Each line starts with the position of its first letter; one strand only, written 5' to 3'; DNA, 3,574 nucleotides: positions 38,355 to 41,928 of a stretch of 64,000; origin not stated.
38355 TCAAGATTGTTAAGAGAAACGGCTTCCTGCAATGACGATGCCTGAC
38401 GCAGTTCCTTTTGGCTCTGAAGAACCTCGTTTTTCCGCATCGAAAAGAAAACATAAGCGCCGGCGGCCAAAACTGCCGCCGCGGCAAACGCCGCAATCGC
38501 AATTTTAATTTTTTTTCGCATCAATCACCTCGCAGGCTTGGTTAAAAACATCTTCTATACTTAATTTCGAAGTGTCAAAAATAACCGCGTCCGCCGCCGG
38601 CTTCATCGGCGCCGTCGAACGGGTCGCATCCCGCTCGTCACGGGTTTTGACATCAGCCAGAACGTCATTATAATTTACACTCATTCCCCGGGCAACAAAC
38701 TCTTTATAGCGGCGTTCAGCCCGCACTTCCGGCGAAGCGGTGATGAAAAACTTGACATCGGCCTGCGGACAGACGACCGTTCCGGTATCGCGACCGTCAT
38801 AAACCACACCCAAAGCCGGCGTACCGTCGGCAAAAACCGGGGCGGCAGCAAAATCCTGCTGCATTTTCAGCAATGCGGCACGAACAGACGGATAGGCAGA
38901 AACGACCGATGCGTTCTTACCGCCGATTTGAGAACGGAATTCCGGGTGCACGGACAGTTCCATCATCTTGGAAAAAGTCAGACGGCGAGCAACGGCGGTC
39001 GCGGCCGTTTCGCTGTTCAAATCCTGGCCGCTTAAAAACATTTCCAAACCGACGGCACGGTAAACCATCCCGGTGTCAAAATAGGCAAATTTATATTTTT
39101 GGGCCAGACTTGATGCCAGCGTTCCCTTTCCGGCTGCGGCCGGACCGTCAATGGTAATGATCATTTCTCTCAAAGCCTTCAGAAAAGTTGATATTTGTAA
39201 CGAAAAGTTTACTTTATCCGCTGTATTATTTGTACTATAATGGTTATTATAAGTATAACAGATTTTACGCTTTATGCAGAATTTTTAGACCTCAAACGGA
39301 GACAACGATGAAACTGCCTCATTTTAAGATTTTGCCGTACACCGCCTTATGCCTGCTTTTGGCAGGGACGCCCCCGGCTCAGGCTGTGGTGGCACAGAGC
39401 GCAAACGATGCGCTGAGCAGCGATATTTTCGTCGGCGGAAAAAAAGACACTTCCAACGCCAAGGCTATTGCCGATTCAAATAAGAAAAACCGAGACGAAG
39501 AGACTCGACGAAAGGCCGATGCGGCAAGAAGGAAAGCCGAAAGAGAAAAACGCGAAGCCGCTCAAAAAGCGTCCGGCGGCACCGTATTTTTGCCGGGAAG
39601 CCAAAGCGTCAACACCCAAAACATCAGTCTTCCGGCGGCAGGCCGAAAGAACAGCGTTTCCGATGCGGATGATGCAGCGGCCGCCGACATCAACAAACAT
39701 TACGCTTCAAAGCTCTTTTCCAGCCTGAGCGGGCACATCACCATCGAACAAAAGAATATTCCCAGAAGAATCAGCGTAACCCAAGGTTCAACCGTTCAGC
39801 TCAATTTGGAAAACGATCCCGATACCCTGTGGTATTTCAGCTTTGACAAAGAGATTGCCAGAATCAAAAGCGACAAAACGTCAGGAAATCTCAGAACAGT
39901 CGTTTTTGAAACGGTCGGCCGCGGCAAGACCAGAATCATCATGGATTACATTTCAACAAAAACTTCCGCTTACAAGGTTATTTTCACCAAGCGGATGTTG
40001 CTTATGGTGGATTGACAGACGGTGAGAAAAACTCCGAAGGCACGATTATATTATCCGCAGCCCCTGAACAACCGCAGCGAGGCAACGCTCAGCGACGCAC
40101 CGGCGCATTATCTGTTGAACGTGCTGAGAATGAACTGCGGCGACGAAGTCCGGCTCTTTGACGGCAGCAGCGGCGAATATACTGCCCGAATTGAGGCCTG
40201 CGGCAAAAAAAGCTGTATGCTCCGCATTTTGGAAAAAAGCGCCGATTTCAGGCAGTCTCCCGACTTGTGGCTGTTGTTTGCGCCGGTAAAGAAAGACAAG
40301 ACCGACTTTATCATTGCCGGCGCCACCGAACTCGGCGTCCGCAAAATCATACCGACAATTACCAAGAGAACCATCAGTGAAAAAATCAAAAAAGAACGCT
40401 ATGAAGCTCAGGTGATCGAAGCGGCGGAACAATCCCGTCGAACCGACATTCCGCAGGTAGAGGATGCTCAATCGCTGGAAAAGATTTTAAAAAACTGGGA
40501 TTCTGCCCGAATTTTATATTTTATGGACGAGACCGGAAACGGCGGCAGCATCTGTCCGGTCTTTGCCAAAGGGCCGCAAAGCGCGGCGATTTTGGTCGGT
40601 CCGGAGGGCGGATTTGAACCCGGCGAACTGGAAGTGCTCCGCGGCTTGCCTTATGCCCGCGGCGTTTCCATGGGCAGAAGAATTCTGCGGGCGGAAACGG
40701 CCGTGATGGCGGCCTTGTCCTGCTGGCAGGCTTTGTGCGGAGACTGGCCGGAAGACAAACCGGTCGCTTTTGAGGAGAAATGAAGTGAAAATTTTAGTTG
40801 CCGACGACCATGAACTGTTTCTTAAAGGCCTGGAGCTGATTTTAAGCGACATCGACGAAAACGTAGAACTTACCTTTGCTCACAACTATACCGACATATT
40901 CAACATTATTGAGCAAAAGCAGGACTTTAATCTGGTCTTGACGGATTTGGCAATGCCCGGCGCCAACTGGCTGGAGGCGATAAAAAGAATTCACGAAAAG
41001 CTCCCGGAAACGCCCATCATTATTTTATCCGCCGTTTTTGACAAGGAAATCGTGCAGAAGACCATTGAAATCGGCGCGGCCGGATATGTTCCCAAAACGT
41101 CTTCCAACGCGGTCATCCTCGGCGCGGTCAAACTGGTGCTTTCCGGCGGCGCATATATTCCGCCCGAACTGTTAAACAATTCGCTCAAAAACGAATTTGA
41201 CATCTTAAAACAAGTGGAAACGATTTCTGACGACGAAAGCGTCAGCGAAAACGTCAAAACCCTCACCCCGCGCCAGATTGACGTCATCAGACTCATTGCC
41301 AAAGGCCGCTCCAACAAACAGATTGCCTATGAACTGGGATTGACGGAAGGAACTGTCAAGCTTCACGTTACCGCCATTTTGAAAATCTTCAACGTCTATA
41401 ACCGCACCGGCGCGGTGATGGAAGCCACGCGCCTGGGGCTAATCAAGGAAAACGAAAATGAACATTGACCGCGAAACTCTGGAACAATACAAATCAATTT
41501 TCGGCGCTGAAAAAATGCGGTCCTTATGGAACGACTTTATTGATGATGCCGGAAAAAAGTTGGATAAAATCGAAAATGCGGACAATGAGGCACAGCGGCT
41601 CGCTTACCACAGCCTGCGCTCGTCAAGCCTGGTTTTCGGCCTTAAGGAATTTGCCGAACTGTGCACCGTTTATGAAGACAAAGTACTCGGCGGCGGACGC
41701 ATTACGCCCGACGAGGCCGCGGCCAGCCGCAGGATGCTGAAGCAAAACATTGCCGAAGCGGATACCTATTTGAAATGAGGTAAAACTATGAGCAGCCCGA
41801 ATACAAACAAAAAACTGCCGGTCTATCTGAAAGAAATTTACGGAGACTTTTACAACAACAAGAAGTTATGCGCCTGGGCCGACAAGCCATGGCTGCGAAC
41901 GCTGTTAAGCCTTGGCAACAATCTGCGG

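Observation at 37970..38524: Ankyrin-repeat gene inserted between cmk and rpsA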

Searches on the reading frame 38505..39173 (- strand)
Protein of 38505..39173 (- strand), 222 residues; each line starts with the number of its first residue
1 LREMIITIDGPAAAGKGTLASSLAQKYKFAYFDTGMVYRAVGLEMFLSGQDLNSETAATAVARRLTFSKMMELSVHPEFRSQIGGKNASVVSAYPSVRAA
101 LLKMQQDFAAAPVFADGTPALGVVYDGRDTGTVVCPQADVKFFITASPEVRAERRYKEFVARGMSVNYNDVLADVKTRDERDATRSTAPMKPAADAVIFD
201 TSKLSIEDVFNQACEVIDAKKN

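Call 3: search_protein_families(library=pfam, proteins=[window:38505-39173:-], max_evalue=0.01)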
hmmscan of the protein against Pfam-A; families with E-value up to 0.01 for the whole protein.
window:38505-39173:- (222 aa): 5 families
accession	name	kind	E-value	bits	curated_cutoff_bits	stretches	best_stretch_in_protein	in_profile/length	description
PF02224.24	Cytidylate_kin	-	3.3e-57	194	26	1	6-217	1-209/211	Cytidylate kinase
PF13189.12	Cytidylate_kin2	-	1.3e-08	35.7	28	1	5-184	1-152/176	Cytidylate kinase-like family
PF13207.12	AAA_17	-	6.7e-05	23.6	27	1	10-45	2-37/136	AAA domain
PF13238.12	AAA_18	-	0.00093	20.1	29.4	0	6-154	1-107/128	AAA domain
PF00406.28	ADK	-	0.0039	17.8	26.8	1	10-41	3-34/151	Adenylate kinase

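Call 4: search_protein_families(library=ncbifam, proteins=[window:38505-39173:-], max_evalue=0.01)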
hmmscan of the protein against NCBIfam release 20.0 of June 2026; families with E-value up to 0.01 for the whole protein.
window:38505-39173:- (222 aa): 15 families
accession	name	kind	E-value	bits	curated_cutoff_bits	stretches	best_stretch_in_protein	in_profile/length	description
TIGR00017.1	cmk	equivalog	2.7e-55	187.4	135.55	1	3-215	2-215/217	(d)CMP kinase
NF008816.0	PRK11860.1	equivalog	1.5e-54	185.2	943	1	5-220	445-657/662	bifunctional 3-phosphoshikimate 1-carboxyvinyltransferase/cytidylate kinase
NF010004.0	PRK13477.1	equivalog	6.7e-44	150.2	524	1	2-215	284-501/514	bifunctional pantoate--beta-alanine ligase/(d)CMP kinase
NF007071.0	PRK09518.1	equivalog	1.4e-37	129.6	953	1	4-219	5-227/706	bifunctional cytidylate kinase/GTPase Der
TIGR02173.1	cyt_kin_arch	equivalog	5.7e-10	39.4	102.1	2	123-188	75-135/169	(d)CMP kinase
NF006743.0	PRK09270.1-2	equivalog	0.00032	19.8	227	0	4-28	29-53/217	nucleoside/nucleotide kinase family protein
NF040667.1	hom_kin_desulfo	exception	0.00084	19.2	197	1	6-40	3-37/163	homoserine kinase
NF001380.0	PRK00279.1-2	equivalog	0.001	18.5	251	1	6-40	3-37/216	adenylate kinase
NF001381.0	PRK00279.1-3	equivalog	0.0015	18.3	187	1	6-41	3-38/188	adenylate kinase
NF005115.0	PRK06547.1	equivalog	0.0025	17.2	173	1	2-28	14-40/172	hypothetical protein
TIGR01351.1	adk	subfamily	0.0026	17.4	168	1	8-41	4-37/212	adenylate kinase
NF011100.0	PRK14527.1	equivalog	0.0028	17.3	154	1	6-39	9-42/191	adenylate kinase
NF006226.0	PRK08356.1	equivalog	0.0035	17.1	189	0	142-218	119-191/195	hypothetical protein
TIGR00235.1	udk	equivalog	0.0042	16.7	220.3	0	137-203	125-190/207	uridine kinase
NF002700.0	PRK02496.1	equivalog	0.0063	16.2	262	1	9-41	7-39/184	adenylate kinase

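Call 16: find_homologous_proteins(query=window:38505-39173:-, max_evalue=1e-40)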
Query window:38505-39173:- (222 aa): 5248 proteins with E <= 1e-40 among 8000 candidates; the best 120 are listed.
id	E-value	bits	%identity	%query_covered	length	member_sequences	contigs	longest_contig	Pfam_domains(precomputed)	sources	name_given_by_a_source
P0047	1.8e-136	470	100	99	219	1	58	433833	PF02224.25,PF13189.13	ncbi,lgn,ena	-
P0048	4.6e-121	420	90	98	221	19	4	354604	PF02224.25,PF13189.13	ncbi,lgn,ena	-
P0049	1.1e-108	379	80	98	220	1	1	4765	PF02224.25,PF13207.13,PF13189.13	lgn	-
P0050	1.3e-108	379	78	98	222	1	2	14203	PF02224.25,PF13189.13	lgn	-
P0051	1.3e-106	373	75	99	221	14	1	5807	PF02224.25,PF13207.13,PF13189.13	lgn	-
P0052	1.5e-106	372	76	98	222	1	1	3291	PF02224.25,PF13189.13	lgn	-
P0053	5.8e-106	371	76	98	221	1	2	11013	PF02224.25,PF13207.13,PF13189.13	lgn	-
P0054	6.0e-106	371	76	98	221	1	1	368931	PF02224.25,PF13207.13,PF13189.13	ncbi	-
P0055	9.3e-106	370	77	98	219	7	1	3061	PF02224.25,PF13189.13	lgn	-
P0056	1.2e-105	370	76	98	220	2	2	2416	PF02224.25,PF13207.13,PF13189.13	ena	-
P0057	3.6e-105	368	75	99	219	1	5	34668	PF02224.25,PF13207.13,PF13189.13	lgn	-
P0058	1.2e-104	366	76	98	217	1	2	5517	PF02224.25,PF13189.13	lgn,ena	-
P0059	2.7e-104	365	76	98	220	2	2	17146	PF02224.25,PF13207.13,PF13189.13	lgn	-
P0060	3.0e-104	365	75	98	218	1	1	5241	PF02224.25,PF13207.13,PF13189.13,PF13238.13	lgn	-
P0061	3.1e-104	365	75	98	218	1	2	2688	PF02224.25,PF13207.13,PF13189.13,PF13238.13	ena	-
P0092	2.1e-99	349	72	99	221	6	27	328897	PF02224.25,PF13189.13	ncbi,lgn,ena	-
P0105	1.0e-95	337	69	98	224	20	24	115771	PF02224.25,PF13189.13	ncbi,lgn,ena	-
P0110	4.4e-95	335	72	96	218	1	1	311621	PF02224.25,PF13189.13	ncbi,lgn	-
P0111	4.4e-95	335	71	98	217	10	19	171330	PF02224.25,PF13189.13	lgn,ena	-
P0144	1.2e-92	327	69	98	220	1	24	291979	PF02224.25,PF13189.13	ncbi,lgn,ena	-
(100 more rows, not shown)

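Call 17: find_encoding_contigs(protein=P0092, flank=4000, max_places=1)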
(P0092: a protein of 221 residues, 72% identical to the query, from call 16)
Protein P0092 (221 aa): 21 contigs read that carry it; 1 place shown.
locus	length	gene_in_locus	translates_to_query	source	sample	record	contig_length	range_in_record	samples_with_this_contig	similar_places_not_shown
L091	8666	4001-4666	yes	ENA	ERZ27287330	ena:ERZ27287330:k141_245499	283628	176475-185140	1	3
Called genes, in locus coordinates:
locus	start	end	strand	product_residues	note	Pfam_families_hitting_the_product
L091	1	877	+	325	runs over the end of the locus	PF06258:Mito_fiss_Elm1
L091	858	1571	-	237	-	PF13489:Methyltransf_23 (weak), PF13649:Methyltransf_25 (weak)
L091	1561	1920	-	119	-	PF01627:Hpt (weak)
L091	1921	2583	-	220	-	PF00072:Response_reg, PF19610:DUF6115 (faint), PF00196:GerE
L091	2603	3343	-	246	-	PF20260:PUA_4, PF04452:Methyltrans_RNA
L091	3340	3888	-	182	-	-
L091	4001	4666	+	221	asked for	PF02224:Cytidylate_kin, PF13189:Cytidylate_kin2 (weak)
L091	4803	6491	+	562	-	PF17092:PCB_OB (faint), PF21710:Spt6_S1 (faint), PF00575:S1, PF13509:S1_2 (faint), PF00575:S1, PF23459:S1_RRP5 (weak), PF00575:S1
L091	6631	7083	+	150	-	-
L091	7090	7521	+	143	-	-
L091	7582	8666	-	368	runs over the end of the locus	-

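Call 18: find_encoding_contigs(protein=P0105, flank=4000, max_places=1)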
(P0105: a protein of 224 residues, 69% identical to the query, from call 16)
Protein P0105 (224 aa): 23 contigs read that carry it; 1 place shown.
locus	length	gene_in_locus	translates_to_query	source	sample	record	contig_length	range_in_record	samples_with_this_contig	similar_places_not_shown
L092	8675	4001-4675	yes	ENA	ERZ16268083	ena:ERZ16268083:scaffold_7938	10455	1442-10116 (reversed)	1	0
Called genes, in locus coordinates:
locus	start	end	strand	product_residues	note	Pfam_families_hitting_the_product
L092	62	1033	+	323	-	PF07603:Lcl_C (weak)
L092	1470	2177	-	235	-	PF13489:Methyltransf_23 (weak), PF08241:Methyltransf_11, PF08242:Methyltransf_12, PF13649:Methyltransf_25, PF13847:Methyltransf_31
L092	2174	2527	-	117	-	PF01627:Hpt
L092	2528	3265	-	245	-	PF20260:PUA_4, PF04452:Methyltrans_RNA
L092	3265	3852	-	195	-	-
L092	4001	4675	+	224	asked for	PF02224:Cytidylate_kin, PF13189:Cytidylate_kin2 (weak)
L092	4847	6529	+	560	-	PF17092:PCB_OB (faint), PF00575:S1, PF13509:S1_2 (faint), PF00575:S1, PF23459:S1_RRP5 (weak), PF00575:S1, PF23459:S1_RRP5 (weak), PF00575:S1, +1 more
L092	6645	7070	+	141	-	-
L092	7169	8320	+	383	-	PF13609:Porin_4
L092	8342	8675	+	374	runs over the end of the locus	-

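Call 19: find_encoding_contigs(protein=P0144, flank=4000, max_places=1)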
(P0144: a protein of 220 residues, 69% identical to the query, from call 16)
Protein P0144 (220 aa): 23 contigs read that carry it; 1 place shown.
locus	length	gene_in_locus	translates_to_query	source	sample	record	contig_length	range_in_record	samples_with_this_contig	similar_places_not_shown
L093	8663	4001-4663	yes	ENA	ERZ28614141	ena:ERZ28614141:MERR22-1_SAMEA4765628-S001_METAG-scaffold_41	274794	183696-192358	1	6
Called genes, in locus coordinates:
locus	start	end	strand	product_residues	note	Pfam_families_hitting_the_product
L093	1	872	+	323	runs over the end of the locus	PF06258:Mito_fiss_Elm1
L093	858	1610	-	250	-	PF13649:Methyltransf_25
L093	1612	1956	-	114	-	-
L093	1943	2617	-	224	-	PF00072:Response_reg, PF08281:Sigma70_r4_2 (faint), PF00196:GerE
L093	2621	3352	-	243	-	PF20260:PUA_4, PF04452:Methyltrans_RNA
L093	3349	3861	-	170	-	-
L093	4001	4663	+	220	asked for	PF02224:Cytidylate_kin, PF13189:Cytidylate_kin2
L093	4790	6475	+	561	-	PF17092:PCB_OB (faint), PF00575:S1, PF13509:S1_2 (faint), PF00575:S1, PF21710:Spt6_S1 (faint), PF00575:S1, PF23459:S1_RRP5 (weak), PF00575:S1, +1 more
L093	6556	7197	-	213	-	PF03193:RsgA_GTPase (faint), PF00009:GTP_EFTU (faint), PF00350:Dynamin_N (faint), PF01926:MMR_HSR1, PF02421:FeoB_N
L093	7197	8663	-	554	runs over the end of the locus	PF14849:YidC_periplas, PF02096:60KD_IMP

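Call 29: list_cluster_members(proteins=[P0047, P0009, P0020, P0092, P0144])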
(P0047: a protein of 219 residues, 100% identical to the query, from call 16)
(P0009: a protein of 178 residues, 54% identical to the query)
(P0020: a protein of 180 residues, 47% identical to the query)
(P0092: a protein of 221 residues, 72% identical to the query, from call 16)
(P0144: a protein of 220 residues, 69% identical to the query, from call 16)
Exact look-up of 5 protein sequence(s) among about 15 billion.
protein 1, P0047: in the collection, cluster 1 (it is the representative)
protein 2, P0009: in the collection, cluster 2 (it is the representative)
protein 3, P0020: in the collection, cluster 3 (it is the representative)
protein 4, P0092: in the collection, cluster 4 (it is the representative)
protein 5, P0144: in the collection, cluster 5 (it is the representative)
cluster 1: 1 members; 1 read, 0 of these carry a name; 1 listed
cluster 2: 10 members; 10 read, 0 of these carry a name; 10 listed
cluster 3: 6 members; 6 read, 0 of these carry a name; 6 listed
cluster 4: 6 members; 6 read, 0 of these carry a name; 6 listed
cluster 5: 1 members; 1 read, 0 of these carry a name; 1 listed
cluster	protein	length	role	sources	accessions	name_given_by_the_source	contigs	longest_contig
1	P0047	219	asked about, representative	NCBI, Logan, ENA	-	-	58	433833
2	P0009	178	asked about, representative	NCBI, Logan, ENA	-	-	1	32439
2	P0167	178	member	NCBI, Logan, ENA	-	-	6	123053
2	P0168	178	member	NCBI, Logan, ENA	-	-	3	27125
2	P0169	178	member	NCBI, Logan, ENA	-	-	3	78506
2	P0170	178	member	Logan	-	-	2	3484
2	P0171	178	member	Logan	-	-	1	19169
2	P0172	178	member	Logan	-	-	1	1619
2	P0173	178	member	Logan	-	-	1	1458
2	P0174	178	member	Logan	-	-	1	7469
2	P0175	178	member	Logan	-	-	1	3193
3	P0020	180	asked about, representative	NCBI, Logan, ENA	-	-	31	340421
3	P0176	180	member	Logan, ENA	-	-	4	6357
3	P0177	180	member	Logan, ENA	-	-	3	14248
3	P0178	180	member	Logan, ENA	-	-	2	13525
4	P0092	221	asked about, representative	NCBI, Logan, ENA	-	-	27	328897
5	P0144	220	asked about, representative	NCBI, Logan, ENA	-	-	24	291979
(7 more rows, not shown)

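Call 43: find_encoding_contigs(protein=P0110, flank=3000, max_places=1)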
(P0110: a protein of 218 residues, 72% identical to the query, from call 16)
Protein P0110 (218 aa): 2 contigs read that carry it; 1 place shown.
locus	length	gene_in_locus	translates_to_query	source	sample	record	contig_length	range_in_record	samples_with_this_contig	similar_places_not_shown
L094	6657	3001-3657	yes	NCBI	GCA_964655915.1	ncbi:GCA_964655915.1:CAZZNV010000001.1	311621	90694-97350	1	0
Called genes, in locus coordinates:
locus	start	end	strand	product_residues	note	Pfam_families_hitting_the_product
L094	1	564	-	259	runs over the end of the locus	PF01209:Ubie_methyltran (weak), PF13649:Methyltransf_25 (weak)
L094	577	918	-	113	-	-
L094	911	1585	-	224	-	PF00072:Response_reg, PF00196:GerE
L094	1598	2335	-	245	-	PF20260:PUA_4, PF04452:Methyltrans_RNA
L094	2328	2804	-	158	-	-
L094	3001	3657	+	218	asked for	PF02224:Cytidylate_kin, PF13189:Cytidylate_kin2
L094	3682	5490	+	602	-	PF17092:PCB_OB (faint), PF21710:Spt6_S1 (faint), PF00575:S1, PF13509:S1_2 (faint), PF00575:S1, PF23459:S1_RRP5 (weak), PF00575:S1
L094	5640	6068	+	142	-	-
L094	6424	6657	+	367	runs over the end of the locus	-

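Call 44: find_encoding_contigs(protein=P0054, flank=3000, max_places=1)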
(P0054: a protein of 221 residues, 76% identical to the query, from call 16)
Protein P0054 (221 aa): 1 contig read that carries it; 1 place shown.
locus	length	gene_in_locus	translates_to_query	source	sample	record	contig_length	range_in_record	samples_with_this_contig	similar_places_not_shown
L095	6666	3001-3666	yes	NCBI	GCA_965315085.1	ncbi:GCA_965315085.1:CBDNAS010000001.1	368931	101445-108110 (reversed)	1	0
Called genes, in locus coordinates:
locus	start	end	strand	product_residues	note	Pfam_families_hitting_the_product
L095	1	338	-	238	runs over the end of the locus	PF13489:Methyltransf_23 (weak), PF08241:Methyltransf_11 (weak), PF08242:Methyltransf_12 (weak), PF13649:Methyltransf_25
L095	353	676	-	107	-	PF01627:Hpt (weak)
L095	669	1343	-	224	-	PF00072:Response_reg, PF08281:Sigma70_r4_2 (faint), PF00196:GerE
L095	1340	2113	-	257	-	PF20260:PUA_4, PF04452:Methyltrans_RNA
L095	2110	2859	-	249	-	-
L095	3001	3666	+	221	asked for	PF02224:Cytidylate_kin, PF13189:Cytidylate_kin2, PF13207:AAA_17 (faint)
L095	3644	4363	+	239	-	PF13606:Ank_3 (faint)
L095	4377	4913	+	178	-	PF12796:Ank_2, PF00023:Ank (faint), PF13606:Ank_3 (faint), PF13637:Ank_4 (faint)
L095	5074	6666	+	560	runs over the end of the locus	PF17092:PCB_OB (faint), PF00575:S1, PF13509:S1_2 (faint), PF21710:Spt6_S1 (faint), PF18614:RNase_II_C_S1 (faint), PF00575:S1, PF23459:S1_RRP5 (weak), PF00575:S1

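Call 45: find_encoding_contigs(protein=P0111, flank=3000, max_places=1)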
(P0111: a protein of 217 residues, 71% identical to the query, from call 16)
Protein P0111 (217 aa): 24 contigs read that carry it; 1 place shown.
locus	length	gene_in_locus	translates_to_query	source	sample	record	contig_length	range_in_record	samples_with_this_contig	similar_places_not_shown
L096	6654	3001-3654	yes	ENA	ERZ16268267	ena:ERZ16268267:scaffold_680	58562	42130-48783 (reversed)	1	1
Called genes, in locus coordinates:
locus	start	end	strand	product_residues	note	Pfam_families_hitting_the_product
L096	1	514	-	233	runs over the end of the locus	PF08241:Methyltransf_11 (weak), PF13649:Methyltransf_25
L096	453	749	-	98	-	PF01627:Hpt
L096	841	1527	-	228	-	PF00072:Response_reg, PF00196:GerE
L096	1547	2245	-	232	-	PF20260:PUA_4, PF04452:Methyltrans_RNA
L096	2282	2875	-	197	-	-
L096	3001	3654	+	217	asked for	PF02224:Cytidylate_kin, PF13189:Cytidylate_kin2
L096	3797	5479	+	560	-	PF17092:PCB_OB (faint), PF00575:S1, PF13509:S1_2 (faint), PF00575:S1, PF23459:S1_RRP5 (weak), PF00575:S1, PF23459:S1_RRP5 (weak), PF00575:S1, +1 more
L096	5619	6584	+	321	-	PF00437:T2SSE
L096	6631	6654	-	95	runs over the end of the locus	PF02583:Trns_repr_metal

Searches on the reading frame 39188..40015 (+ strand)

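Call 3: search_protein_families(library=pfam, proteins=[window:39188-40015:+], max_evalue=0.01)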
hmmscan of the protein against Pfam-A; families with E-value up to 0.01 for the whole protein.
window:39188-40015:+ (275 aa): 0 families

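Call 4: search_protein_families(library=ncbifam, proteins=[window:39188-40015:+], max_evalue=0.01)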
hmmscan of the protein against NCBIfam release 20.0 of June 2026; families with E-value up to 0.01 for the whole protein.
window:39188-40015:+ (275 aa): 1 family
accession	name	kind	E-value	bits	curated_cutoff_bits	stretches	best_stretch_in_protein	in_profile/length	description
TIGR02794.1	tolA_full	equivalog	0.00082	18.7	59.45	1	85-211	184-311/362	cell envelope integrity protein TolA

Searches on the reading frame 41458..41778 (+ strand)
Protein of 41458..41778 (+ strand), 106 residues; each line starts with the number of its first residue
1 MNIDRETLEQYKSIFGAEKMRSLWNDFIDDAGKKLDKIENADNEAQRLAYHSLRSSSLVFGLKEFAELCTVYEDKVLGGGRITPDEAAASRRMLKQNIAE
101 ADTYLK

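Call 38: search_protein_families(library=pfam, proteins=[window:41458-41778:+], max_evalue=0.001)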
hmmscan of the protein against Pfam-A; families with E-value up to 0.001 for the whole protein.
window:41458-41778:+ (106 aa): 1 family
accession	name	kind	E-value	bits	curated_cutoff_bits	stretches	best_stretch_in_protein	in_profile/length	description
PF01627.28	Hpt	-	1.8e-06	28.5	24.6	1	23-96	2-76/84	Hpt domain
